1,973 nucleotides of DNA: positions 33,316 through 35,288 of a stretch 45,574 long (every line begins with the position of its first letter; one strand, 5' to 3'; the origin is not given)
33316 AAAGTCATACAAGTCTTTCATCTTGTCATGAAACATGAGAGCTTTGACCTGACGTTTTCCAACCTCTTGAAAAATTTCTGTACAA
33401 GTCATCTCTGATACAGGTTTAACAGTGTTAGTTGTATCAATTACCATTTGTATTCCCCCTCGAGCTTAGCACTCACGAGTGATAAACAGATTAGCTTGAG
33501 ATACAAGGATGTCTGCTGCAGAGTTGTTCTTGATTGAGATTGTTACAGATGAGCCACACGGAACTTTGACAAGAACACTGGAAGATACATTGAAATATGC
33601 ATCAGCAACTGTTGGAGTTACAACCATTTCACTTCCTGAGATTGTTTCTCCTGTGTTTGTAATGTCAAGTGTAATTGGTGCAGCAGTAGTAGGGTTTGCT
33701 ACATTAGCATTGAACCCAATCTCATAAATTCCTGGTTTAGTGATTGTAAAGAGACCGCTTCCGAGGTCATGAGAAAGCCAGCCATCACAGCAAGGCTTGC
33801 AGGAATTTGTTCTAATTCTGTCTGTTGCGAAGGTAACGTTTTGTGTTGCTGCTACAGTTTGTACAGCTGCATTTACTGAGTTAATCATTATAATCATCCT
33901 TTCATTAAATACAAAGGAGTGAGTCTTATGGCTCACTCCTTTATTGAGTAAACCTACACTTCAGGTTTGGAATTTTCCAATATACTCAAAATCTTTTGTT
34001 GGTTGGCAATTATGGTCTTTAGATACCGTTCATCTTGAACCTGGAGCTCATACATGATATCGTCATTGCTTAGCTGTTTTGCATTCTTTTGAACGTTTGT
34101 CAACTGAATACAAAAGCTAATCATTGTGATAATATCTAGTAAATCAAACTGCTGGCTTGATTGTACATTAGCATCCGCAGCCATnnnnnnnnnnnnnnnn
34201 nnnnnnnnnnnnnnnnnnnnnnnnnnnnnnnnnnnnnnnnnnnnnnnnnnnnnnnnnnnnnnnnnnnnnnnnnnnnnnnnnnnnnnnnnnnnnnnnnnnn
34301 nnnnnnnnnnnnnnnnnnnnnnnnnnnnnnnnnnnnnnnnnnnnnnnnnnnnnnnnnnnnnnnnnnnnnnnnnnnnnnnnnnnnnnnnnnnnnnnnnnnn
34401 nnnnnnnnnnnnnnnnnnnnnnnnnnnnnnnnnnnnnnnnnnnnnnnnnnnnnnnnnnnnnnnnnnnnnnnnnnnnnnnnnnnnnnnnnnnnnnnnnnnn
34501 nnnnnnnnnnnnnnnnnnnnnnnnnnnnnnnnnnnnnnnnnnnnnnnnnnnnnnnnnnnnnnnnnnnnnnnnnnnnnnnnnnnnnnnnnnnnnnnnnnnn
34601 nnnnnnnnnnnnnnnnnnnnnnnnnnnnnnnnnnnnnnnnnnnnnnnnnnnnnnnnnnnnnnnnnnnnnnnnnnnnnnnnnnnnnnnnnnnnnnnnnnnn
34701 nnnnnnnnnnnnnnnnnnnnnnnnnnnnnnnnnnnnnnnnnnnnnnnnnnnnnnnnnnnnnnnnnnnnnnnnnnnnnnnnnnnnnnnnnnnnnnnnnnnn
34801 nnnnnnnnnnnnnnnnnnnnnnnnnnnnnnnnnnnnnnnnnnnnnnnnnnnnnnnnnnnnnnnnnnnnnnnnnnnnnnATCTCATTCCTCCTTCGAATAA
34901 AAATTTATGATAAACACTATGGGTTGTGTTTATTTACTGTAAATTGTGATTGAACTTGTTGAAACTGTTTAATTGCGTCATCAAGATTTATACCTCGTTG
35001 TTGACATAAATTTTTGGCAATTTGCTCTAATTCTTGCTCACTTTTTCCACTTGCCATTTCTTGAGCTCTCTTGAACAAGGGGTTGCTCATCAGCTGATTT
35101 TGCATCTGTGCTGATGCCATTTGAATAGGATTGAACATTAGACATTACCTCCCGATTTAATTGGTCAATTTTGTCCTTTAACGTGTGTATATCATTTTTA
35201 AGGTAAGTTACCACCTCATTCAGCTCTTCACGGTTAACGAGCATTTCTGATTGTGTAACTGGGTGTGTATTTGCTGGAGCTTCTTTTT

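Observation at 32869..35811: Self-contained 7-gene operon of Cys-, Gln- and Asn-rich orphan proteins, including a C1q/BclA-C-like domain, in moron position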

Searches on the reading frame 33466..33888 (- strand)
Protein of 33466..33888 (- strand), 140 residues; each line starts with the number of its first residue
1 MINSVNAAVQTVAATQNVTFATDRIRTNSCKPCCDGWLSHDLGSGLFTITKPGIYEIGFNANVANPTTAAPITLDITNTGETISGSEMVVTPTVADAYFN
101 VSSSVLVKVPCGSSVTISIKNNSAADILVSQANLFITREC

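Call 8: search_protein_families(library=pfam, proteins=[window:33466-33888:-], max_evalue=1)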
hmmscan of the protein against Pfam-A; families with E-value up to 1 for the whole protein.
window:33466-33888:- (140 aa): 1 family
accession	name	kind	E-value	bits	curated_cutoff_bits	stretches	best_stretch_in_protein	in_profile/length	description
PF18573.7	BclA_C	-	1.1e-06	28.9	38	1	40-137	34-125/128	BclA C-terminal domain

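Call 9: search_protein_families(library=phrogs, proteins=[window:33466-33888:-], max_evalue=0.1)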
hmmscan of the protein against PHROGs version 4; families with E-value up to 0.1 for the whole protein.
window:33466-33888:- (140 aa): 2 families
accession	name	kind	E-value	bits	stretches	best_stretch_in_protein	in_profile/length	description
phrog_20016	-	unknown function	1.7e-26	93.6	1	1-140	1-141/141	-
phrog_4978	-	tail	0.006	16.4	1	10-70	563-617/797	tail protein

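Call 22: search_protein_families(library=ncbifam, proteins=[window:33466-33888:-], max_evalue=1)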
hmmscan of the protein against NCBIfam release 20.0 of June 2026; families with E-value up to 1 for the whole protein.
window:33466-33888:- (140 aa): 2 families
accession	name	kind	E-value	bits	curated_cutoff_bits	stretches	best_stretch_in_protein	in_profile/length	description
NF009686.0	PRK13207.1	subfamily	0.038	12.7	354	1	54-120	95-158/569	urease subunit alpha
TIGR03769.1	P_ac_wall_RPT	domain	0.16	12.5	30.9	0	50-63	10-23/41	TIGR03769 domain-containing protein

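Call 38: search_solved_structures(query=A1, max_evalue=10, show_alignments=2)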
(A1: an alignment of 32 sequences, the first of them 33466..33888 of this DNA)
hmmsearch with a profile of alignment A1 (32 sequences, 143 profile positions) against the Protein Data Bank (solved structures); distinct sequences matched with E-value up to 10: 20.
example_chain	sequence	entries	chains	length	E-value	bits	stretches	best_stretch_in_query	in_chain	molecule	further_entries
5kca_A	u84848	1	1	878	6.2e-05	26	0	6-99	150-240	Cerebellin-1,Cerebellin-1,Cerebellin-1,Glutamate receptor ionotropic, delta-2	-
9h38_A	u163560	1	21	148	9.1e-05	25.5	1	10-126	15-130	Flagellar hook-length control protein FliK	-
2z5w_A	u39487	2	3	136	0.0017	21.3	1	23-142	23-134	BclA protein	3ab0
3twi_A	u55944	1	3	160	0.0018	21.2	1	23-142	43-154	BclA protein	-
2r6q_A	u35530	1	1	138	0.0024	20.9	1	23-142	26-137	BclA protein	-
1wck_A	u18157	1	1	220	0.0075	19.3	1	23-92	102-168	BCLA PROTEIN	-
3tyj_A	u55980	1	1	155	0.012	18.6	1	23-142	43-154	BclA protein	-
5h4b_A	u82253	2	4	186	0.053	16.5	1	6-98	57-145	Cerebellin-4 | Protein Cbln4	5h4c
4l3a_A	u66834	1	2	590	0.17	14.9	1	10-68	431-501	Internalin K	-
4g4f_A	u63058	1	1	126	0.33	13.9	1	43-109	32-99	Tumor necrosis factor ligand superfamily member 18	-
5kwr_A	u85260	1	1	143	0.35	13.8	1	6-100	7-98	Cerebellin-1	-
1gr3_A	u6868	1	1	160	0.35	13.8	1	23-97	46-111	COLLAGEN X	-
4k6b_A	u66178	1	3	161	0.35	13.8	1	68-139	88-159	HS1 knob domain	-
5kc5_A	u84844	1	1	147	0.37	13.8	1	6-100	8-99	Cerebellin-1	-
6lbe_B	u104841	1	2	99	0.38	13.7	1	72-110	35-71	Beta-2-microglobulin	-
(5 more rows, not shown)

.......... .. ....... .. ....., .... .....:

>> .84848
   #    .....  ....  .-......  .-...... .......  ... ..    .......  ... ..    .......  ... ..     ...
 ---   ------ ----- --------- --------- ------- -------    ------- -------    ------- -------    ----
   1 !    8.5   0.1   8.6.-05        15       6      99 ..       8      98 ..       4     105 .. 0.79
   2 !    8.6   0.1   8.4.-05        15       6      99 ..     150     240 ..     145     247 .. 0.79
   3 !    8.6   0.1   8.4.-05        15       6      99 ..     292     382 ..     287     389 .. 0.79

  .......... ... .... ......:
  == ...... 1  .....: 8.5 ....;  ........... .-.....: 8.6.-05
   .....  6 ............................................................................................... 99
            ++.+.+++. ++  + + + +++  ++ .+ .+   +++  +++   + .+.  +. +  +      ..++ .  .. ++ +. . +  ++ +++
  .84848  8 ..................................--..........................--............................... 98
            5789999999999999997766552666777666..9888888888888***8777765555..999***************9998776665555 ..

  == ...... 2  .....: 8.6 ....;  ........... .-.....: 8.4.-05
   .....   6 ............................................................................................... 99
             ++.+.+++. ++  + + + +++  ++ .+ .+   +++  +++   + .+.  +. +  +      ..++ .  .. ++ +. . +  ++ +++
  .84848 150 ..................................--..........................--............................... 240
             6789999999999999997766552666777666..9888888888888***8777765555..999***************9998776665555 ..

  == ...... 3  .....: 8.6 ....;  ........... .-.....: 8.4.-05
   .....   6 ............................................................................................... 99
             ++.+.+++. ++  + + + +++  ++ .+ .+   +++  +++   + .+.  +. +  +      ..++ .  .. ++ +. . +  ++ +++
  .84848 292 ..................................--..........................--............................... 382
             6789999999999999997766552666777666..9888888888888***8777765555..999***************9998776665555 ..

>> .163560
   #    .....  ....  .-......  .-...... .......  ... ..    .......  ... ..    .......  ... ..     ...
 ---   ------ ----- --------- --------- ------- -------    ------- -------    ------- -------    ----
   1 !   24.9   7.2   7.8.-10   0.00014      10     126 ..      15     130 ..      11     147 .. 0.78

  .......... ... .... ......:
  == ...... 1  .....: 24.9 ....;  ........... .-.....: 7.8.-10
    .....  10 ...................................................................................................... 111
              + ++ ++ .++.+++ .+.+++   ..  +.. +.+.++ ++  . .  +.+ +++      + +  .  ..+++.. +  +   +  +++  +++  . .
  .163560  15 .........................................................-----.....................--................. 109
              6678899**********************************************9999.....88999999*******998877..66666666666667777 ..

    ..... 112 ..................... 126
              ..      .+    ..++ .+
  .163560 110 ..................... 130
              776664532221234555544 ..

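Call 71: search_protein_families(library=padloc, proteins=[window:33466-33888:-], max_evalue=0.1)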
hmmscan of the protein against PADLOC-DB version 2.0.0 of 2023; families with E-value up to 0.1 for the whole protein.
window:33466-33888:- (140 aa): 0 families

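Call 98: find_homologous_proteins(query=window:33466-33888:-, max_evalue=0.001)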
Query window:33466-33888:- (140 aa): 86 proteins with E <= 0.001 among 164 candidates.
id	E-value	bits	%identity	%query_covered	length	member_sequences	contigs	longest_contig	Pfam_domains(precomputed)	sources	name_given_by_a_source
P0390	4.9e-84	297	100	100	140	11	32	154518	-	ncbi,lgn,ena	-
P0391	1.4e-68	247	82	100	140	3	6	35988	-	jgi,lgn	jgi:hypothetical protein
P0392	2.0e-63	230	78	100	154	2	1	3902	PF18573.8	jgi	jgi:hypothetical protein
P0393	5.7e-59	216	73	99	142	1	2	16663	-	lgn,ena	-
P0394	6.0e-58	212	69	99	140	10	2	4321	-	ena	-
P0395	1.6e-57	211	68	100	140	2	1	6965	-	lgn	-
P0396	2.9e-55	204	68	100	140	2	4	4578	-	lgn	-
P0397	2.6e-54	201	67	100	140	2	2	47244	-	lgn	-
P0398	1.0e-51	192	64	100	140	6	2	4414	-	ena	-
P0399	7.2e-45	170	61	100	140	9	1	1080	PF18573.8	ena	-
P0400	5.4e-44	167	60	100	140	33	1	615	PF18573.8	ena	-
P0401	2.8e-43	165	61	99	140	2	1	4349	PF18573.8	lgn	-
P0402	1.1e-42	163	60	100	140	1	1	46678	PF18573.8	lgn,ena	-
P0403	5.4e-40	154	59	94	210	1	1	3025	-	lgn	-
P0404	2.4e-39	152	59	100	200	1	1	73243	-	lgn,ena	-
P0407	8.9e-38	147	54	99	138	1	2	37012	PF18573.8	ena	-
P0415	1.2e-35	140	54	99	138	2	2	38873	PF18573.8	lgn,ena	-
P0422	3.1e-35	139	54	99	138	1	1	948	PF18573.8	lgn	-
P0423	3.3e-35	139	52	99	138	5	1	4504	PF18573.8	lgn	-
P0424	4.1e-35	139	54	99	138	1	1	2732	PF18573.8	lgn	-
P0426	4.8e-35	138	54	99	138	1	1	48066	PF18573.8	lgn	-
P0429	7.9e-35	138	54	99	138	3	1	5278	PF18573.8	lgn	-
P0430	9.4e-35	137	54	99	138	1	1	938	PF18573.8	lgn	-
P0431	1.1e-34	137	51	99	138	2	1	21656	PF18573.8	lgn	-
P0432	1.3e-34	137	53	99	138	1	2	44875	PF18573.8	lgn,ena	-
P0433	1.7e-34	137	54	99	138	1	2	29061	PF18573.8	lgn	-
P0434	2.3e-34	136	54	99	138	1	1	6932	PF18573.8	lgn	-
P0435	4.3e-34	135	51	99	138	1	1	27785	PF18573.8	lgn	-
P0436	5.5e-34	135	52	99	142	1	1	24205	PF18573.8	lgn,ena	-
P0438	9.3e-34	134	51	99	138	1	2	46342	PF18573.8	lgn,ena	-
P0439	1.0e-33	134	51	99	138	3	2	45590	PF18573.8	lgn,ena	-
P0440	1.1e-33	134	51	99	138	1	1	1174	PF18573.8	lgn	-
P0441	1.1e-33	134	51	99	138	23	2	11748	PF18573.8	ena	-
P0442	2.4e-33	133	52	99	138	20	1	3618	PF18573.8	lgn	-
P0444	1.5e-32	130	51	99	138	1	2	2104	PF18573.8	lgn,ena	-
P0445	1.9e-32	130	52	99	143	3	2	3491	PF18573.8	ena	-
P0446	2.5e-32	130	51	99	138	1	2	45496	PF18573.8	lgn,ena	-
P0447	1.4e-31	127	49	99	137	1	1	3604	PF18573.8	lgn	-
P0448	1.7e-31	127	50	99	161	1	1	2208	PF18573.8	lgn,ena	-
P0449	1.8e-31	127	50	99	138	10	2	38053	PF18573.8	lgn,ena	-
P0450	2.7e-31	126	51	99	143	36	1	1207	PF18573.8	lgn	-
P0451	2.9e-31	126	50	99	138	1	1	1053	PF18573.8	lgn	-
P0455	3.5e-30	123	50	99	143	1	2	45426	PF18573.8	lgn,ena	-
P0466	8.4e-27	112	46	99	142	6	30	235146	PF18573.8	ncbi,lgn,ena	-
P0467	9.8e-27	111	45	99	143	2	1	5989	PF18573.8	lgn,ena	-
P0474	1.4e-20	92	42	100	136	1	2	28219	PF18573.8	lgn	-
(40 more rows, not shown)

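Call 99: find_encoding_contigs(protein=P0390, flank=10000, max_places=4)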
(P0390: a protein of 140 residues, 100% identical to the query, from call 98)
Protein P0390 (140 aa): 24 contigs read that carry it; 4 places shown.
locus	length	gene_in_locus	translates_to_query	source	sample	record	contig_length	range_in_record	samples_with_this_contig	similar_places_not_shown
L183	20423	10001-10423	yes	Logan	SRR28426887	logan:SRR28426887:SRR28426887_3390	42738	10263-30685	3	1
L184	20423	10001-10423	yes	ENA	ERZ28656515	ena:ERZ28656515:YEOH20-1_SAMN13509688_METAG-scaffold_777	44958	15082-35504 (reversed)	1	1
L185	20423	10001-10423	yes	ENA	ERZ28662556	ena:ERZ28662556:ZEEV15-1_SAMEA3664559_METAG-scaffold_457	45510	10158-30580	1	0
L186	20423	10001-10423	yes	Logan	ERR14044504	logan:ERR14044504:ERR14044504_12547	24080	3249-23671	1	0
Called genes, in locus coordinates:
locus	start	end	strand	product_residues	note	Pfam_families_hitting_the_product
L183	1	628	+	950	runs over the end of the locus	PF26039:Dcst2 (faint), PF10145:PhageMin_Tail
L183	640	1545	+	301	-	-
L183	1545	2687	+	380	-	PF14594:Sipho_Gp37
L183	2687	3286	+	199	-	-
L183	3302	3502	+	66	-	-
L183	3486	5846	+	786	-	-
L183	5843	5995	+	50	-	-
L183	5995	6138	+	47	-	PF09693:Phage_XkdX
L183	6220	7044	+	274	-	PF01183:Glyco_hydro_25, PF01476:LysM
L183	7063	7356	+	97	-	-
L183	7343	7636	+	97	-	-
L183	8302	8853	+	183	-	-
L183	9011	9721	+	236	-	-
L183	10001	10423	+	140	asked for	-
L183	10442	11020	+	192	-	-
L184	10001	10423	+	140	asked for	-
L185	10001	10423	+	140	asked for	-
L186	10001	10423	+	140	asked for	-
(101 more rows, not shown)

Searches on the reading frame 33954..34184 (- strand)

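Call 8: search_protein_families(library=pfam, proteins=[window:33954-34184:-], max_evalue=1)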
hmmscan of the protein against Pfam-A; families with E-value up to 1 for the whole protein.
window:33954-34184:- (76 aa): 0 families

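Call 9: search_protein_families(library=phrogs, proteins=[window:33954-34184:-], max_evalue=0.1)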
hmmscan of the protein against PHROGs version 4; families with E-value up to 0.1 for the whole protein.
window:33954-34184:- (76 aa): 0 families

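Call 22: search_protein_families(library=ncbifam, proteins=[window:33954-34184:-], max_evalue=1)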
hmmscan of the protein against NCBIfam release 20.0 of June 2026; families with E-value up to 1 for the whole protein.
window:33954-34184:- (76 aa): 1 family
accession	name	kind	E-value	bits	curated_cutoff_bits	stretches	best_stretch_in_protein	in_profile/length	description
NF006667.0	PRK09212.1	subfamily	0.061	12.2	321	1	19-59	204-242/327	pyruvate dehydrogenase complex E1 component subunit beta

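Call 71: search_protein_families(library=padloc, proteins=[window:33954-34184:-], max_evalue=0.1)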
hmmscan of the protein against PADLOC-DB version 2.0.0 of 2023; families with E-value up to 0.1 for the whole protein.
window:33954-34184:- (76 aa): 1 family
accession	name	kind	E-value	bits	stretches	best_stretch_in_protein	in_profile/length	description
PDLC04910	PDC-S11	-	0.0018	15.6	1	17-68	104-151/359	-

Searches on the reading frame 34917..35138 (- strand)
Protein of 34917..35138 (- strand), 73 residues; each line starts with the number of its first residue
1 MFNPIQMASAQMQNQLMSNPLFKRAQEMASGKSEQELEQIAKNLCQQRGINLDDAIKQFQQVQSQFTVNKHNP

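Call 8: search_protein_families(library=pfam, proteins=[window:34917-35138:-], max_evalue=1)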
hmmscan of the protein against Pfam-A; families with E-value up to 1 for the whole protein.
window:34917-35138:- (73 aa): 1 family
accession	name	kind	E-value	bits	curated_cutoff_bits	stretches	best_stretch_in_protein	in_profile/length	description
PF06330.16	TRI5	-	0.053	12.8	25.2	1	2-61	205-262/362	Trichodiene synthase (TRI5)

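Call 9: search_protein_families(library=phrogs, proteins=[window:34917-35138:-], max_evalue=0.1)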
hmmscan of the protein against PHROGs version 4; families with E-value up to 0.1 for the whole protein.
window:34917-35138:- (73 aa): 1 family
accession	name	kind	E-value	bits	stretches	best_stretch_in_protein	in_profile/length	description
phrog_19777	-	head and packaging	0.0039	17.7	1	13-65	58-110/249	head scaffolding protein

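Call 22: search_protein_families(library=ncbifam, proteins=[window:34917-35138:-], max_evalue=1)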
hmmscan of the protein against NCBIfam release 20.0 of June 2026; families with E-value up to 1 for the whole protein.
window:34917-35138:- (73 aa): 2 families
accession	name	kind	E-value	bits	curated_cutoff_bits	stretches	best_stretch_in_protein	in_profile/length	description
TIGR01280.1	xseB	equivalog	0.0037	17.3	35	1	35-61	7-32/57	exodeoxyribonuclease VII small subunit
NF002138.0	PRK00977.1-2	equivalog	0.012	15.3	77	1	35-61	13-38/77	exodeoxyribonuclease VII small subunit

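Call 71: search_protein_families(library=padloc, proteins=[window:34917-35138:-], max_evalue=0.1)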
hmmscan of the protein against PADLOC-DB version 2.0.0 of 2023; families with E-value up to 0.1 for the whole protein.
window:34917-35138:- (73 aa): 0 families
